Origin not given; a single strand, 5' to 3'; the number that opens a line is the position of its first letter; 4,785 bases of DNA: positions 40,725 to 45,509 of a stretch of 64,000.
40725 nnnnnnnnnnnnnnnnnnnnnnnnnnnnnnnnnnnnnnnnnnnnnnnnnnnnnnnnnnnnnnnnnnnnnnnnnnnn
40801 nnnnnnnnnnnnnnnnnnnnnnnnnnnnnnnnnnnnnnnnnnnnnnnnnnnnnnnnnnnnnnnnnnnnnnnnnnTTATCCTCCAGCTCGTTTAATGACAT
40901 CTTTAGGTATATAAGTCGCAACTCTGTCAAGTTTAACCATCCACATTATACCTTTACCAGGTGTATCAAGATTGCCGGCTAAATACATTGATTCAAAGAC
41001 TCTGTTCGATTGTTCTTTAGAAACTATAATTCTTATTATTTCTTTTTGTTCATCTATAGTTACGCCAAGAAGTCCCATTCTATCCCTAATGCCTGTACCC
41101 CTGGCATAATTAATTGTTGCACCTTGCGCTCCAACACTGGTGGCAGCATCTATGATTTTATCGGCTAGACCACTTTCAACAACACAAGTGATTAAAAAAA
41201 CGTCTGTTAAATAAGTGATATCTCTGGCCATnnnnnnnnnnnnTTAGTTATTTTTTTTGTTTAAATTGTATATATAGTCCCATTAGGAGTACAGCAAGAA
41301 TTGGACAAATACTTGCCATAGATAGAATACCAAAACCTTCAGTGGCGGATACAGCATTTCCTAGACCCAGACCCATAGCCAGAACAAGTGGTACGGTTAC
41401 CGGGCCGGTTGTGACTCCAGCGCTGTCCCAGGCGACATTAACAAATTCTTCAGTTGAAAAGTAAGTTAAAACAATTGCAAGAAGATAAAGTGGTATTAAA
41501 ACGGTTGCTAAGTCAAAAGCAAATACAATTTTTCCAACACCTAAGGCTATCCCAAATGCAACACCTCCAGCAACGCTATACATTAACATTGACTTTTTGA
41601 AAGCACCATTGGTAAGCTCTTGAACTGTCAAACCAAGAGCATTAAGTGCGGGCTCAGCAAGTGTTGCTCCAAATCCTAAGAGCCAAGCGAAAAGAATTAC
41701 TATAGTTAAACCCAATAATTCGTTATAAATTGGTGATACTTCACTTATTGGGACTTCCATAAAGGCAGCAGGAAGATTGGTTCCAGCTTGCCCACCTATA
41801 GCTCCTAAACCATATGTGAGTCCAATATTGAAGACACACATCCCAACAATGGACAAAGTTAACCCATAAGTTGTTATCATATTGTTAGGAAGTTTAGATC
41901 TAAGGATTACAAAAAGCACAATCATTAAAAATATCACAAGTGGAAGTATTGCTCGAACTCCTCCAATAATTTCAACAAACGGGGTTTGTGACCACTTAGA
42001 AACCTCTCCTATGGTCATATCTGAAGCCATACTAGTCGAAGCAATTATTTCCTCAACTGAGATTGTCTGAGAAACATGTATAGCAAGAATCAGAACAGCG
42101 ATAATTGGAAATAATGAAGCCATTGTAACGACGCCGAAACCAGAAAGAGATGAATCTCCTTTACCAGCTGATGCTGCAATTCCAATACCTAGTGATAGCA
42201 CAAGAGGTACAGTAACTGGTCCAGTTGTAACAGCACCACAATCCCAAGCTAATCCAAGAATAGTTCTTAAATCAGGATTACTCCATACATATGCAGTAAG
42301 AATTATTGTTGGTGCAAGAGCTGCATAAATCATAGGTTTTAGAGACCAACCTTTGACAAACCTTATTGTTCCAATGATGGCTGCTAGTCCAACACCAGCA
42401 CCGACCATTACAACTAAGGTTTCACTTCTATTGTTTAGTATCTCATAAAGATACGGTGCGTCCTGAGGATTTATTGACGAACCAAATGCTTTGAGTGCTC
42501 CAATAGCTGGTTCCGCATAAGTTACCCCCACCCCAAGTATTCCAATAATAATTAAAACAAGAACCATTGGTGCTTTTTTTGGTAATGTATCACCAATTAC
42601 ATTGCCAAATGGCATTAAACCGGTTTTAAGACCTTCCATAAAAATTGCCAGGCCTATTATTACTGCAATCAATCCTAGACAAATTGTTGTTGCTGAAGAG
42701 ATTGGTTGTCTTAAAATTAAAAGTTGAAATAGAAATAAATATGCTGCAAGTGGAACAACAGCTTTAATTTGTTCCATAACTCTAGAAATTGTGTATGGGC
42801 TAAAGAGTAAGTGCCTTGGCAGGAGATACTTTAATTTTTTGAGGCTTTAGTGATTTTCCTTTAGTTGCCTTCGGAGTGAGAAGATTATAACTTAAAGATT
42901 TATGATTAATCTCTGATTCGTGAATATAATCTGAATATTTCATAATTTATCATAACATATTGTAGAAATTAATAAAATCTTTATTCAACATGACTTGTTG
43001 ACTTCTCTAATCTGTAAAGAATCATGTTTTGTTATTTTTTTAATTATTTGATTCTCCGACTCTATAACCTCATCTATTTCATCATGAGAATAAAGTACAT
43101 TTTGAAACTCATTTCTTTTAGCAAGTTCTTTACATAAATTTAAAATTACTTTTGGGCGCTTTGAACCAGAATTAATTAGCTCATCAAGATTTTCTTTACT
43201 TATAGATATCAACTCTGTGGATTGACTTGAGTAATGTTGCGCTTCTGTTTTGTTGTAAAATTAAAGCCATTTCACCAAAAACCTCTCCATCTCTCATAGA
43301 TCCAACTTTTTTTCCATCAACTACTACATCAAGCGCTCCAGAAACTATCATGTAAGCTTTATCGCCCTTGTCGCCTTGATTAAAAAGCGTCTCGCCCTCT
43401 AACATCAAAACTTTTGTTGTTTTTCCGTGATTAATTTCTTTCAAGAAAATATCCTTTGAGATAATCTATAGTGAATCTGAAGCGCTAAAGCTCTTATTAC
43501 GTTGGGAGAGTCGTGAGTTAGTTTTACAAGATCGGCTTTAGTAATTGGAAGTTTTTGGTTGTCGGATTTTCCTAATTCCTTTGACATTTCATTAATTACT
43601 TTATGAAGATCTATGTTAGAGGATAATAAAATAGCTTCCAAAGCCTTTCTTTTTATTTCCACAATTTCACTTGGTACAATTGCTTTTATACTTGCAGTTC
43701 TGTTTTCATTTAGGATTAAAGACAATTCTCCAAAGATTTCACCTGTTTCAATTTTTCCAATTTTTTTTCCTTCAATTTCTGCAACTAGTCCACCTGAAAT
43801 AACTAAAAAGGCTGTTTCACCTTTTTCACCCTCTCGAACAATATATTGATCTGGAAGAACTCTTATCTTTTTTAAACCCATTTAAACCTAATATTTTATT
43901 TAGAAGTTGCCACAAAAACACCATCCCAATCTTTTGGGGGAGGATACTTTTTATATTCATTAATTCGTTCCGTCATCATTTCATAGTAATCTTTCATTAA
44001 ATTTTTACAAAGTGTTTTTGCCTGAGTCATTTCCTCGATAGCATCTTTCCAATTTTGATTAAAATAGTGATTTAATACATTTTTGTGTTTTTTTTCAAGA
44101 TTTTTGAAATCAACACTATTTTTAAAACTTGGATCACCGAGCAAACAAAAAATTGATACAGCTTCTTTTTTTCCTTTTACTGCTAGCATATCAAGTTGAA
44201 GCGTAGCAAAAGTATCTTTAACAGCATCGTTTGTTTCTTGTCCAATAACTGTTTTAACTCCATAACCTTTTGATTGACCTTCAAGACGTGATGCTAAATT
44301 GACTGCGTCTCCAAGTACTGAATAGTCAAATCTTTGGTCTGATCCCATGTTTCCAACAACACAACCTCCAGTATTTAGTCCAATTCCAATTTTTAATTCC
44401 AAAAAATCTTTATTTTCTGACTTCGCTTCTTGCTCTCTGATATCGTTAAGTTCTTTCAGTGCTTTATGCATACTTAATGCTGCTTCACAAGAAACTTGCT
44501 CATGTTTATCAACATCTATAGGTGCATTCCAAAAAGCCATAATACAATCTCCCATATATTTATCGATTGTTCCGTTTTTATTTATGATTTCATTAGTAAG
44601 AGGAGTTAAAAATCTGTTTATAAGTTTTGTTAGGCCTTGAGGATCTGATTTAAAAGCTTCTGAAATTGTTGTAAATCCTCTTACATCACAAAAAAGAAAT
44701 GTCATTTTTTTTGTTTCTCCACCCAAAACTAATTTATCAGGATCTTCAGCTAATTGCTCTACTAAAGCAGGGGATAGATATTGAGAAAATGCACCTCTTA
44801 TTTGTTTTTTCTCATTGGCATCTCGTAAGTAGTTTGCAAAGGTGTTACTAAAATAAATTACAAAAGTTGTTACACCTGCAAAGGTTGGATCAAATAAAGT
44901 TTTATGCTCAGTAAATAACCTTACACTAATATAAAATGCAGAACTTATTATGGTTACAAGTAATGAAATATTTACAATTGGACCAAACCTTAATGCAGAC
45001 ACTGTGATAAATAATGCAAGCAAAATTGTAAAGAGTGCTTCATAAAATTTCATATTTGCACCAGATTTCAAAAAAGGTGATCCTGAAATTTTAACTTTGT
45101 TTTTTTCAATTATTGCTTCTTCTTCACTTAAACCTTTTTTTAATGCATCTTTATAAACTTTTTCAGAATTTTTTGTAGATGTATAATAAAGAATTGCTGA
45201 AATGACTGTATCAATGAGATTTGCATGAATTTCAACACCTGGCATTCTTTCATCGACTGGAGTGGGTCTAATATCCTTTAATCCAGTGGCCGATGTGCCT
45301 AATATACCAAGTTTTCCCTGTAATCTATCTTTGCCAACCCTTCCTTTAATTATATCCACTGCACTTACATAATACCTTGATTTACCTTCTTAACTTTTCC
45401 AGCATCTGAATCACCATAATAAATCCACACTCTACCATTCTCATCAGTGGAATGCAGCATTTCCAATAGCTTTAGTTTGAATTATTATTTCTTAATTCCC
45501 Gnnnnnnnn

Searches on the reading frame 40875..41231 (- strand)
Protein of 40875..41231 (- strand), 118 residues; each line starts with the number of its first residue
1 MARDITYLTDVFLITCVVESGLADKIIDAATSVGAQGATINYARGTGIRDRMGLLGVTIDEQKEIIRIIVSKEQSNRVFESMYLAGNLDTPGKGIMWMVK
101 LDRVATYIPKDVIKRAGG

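Call 8: search_protein_families(library=pfam, proteins=[window:40875-41231:-], max_evalue=0.01)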
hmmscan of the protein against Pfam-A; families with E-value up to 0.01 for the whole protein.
window:40875-41231:- (118 aa): 1 family
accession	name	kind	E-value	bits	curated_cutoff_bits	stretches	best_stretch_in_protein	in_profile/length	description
PF00543.27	P-II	-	3.1e-07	31.1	25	1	13-105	3-96/102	Nitrogen regulatory protein P-II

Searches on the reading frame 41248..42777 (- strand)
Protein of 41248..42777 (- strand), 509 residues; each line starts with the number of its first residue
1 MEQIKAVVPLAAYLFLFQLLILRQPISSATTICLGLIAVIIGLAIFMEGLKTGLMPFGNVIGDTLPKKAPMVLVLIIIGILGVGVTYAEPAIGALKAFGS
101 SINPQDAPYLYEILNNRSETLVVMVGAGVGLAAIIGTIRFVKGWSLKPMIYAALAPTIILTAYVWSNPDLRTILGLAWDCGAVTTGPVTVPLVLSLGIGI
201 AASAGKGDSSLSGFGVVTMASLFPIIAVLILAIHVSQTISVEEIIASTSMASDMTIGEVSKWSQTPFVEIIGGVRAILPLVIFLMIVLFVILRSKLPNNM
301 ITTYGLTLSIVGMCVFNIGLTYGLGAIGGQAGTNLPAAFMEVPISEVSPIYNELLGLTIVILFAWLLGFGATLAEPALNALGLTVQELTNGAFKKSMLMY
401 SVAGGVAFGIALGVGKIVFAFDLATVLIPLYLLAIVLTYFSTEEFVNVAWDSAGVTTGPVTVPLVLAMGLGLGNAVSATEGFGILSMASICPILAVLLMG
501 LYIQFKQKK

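Call 8: search_protein_families(library=pfam, proteins=[window:41248-42777:-], max_evalue=0.01)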
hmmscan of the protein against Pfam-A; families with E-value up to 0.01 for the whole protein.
window:41248-42777:- (509 aa): 1 family
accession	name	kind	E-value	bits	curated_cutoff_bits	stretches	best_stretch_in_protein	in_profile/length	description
PF07556.16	DUF1538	-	7.3e-108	359.2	22.6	2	12-233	3-210/211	Protein of unknown function (DUF1538)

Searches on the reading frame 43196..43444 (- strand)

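Call 19: search_protein_families(library=pfam, proteins=[window:43196-43444:-], max_evalue=0.001)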
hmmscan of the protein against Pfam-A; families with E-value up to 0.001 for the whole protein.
window:43196-43444:- (82 aa): 1 family
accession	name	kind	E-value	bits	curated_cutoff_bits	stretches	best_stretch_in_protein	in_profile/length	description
PF00027.35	cNMP_binding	-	3.6e-13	49.7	27.5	1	16-71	6-66/89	Cyclic nucleotide-binding domain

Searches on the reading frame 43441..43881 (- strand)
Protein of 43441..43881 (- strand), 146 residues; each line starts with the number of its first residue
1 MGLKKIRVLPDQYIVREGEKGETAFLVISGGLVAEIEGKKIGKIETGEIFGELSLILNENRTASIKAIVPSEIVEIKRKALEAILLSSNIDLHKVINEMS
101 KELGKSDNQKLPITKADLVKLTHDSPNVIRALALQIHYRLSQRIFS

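Call 19: search_protein_families(library=pfam, proteins=[window:43441-43881:-], max_evalue=0.001)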
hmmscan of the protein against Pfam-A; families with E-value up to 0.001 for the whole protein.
window:43441-43881:- (146 aa): 1 family
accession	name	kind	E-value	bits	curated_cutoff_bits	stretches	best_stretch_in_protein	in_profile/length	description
PF00027.35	cNMP_binding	-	5.4e-15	55.6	27.5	1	7-86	3-87/89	Cyclic nucleotide-binding domain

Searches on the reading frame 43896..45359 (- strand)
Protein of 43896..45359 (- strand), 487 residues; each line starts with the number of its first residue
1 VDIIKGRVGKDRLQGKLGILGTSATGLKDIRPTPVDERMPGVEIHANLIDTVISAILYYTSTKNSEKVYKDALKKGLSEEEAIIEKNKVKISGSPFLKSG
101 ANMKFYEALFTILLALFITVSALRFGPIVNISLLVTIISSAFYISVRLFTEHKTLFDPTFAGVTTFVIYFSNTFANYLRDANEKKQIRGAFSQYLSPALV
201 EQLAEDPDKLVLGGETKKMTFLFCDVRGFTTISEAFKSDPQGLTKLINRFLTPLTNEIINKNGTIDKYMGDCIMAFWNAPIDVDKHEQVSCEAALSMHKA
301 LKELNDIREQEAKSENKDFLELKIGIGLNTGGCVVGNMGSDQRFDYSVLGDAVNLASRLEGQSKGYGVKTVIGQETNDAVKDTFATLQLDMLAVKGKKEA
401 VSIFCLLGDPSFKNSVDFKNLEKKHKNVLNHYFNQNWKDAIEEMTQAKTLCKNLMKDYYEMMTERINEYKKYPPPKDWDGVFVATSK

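Call 19: search_protein_families(library=pfam, proteins=[window:43896-45359:-], max_evalue=0.001)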
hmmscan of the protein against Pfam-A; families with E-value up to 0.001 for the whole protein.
window:43896-45359:- (487 aa): 2 families
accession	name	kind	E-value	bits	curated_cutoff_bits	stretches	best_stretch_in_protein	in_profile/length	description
PF00211.25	Guanylate_cyc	-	4.8e-20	72.3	21.9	1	216-401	6-177/183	Adenylate and Guanylate cyclase catalytic domain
PF05226.16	CHASE2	-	2.2e-11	44.3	26.3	1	3-56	178-228/257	CHASE2 domain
